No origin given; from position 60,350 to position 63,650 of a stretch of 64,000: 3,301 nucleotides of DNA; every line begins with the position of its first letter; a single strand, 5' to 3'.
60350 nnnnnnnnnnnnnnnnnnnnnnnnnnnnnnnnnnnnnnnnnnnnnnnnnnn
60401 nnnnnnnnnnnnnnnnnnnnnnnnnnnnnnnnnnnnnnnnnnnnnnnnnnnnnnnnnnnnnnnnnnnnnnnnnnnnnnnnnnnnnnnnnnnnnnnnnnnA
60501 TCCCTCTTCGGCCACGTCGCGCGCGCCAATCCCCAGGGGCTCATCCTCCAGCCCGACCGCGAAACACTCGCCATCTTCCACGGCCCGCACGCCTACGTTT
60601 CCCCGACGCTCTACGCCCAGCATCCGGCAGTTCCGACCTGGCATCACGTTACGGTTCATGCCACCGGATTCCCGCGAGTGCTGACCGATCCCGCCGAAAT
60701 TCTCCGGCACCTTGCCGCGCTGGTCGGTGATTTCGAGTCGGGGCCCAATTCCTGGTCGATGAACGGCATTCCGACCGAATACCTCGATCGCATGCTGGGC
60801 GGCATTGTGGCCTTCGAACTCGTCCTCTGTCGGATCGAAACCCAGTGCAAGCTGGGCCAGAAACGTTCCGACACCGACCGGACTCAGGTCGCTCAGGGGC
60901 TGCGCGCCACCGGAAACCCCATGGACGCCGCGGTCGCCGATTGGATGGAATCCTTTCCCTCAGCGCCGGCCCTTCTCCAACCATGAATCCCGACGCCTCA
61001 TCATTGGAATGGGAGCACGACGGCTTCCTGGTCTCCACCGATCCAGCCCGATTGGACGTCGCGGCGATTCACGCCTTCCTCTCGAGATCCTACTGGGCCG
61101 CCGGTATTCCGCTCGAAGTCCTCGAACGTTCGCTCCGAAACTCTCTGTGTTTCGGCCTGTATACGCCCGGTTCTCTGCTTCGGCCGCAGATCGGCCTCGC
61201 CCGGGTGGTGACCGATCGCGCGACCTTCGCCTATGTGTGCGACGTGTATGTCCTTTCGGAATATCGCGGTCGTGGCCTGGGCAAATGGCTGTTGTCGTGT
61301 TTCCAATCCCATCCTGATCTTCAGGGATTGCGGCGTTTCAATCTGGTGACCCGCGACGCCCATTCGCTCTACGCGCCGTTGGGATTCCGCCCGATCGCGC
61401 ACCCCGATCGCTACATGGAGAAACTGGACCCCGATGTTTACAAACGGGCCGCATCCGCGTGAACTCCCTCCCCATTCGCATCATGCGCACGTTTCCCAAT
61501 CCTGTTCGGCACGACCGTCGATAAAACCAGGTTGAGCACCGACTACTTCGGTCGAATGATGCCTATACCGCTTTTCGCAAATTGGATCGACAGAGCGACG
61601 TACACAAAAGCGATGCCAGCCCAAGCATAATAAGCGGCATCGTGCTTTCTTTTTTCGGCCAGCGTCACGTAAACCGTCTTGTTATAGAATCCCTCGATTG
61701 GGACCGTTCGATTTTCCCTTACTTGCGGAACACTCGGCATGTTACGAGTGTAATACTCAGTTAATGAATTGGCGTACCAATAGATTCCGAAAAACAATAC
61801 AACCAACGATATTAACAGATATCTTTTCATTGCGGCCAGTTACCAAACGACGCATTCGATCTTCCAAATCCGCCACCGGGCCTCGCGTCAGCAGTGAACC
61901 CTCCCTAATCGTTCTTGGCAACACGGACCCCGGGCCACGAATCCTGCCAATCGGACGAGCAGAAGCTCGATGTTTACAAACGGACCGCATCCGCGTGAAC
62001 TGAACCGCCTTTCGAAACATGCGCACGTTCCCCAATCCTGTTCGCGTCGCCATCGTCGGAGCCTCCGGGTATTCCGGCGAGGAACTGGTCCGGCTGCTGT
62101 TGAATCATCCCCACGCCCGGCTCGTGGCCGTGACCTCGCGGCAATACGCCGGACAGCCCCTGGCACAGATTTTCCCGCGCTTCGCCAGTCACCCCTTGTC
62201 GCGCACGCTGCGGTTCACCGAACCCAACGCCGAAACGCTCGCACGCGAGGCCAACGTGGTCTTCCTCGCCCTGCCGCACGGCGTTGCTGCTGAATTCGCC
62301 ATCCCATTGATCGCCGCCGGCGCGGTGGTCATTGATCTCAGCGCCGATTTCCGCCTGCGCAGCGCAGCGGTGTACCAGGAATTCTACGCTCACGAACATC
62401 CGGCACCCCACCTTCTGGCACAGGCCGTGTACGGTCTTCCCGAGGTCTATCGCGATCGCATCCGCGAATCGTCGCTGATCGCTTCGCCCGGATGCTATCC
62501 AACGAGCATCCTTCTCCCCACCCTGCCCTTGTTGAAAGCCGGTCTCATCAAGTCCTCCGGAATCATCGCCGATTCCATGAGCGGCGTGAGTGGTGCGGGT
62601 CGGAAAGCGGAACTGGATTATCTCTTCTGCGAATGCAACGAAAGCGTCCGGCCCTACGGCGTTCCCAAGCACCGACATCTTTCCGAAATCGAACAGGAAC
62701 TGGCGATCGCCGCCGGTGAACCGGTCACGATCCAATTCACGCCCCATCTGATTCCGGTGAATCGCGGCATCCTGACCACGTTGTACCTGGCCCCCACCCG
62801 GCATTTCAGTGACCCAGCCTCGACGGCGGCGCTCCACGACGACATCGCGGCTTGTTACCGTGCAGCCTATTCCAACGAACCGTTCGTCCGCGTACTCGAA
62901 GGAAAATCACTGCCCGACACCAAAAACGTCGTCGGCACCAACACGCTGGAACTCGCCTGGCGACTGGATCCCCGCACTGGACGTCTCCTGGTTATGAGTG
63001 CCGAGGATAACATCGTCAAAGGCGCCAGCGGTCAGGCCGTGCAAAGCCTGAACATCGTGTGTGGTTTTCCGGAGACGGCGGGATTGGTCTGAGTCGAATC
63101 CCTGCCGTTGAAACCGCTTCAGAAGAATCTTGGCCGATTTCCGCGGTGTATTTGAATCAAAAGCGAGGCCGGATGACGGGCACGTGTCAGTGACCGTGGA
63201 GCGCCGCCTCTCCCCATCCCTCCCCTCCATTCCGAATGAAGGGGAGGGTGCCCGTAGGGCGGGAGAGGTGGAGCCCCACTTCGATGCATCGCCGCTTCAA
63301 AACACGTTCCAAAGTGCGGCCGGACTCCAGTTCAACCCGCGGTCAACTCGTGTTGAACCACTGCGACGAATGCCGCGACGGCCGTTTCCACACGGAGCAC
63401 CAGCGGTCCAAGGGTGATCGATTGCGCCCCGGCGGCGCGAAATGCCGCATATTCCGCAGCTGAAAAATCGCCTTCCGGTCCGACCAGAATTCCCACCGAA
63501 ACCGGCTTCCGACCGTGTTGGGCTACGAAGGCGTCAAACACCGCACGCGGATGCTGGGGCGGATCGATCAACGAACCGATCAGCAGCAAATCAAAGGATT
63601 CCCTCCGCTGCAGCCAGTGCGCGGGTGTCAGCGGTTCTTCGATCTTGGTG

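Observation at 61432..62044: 459-bp low-GC insertion with a 95-aa membrane ORF, bracketed by 77-bp direct copies of the GNAT-end/argC-start junction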

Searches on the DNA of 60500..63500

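Call 50: search_rna_families(source=window, start=60500, end=63500, threshold=evalue, max_evalue=1)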
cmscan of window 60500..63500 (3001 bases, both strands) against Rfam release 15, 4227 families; matches with E-value up to 1: 1.
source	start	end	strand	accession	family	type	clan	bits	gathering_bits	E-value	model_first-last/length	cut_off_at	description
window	60958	61008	-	RF01136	sR28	Gene; snRNA; snoRNA; CD-box;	-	15.2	39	0.85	1-55/55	no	Small nucleolar RNA sR28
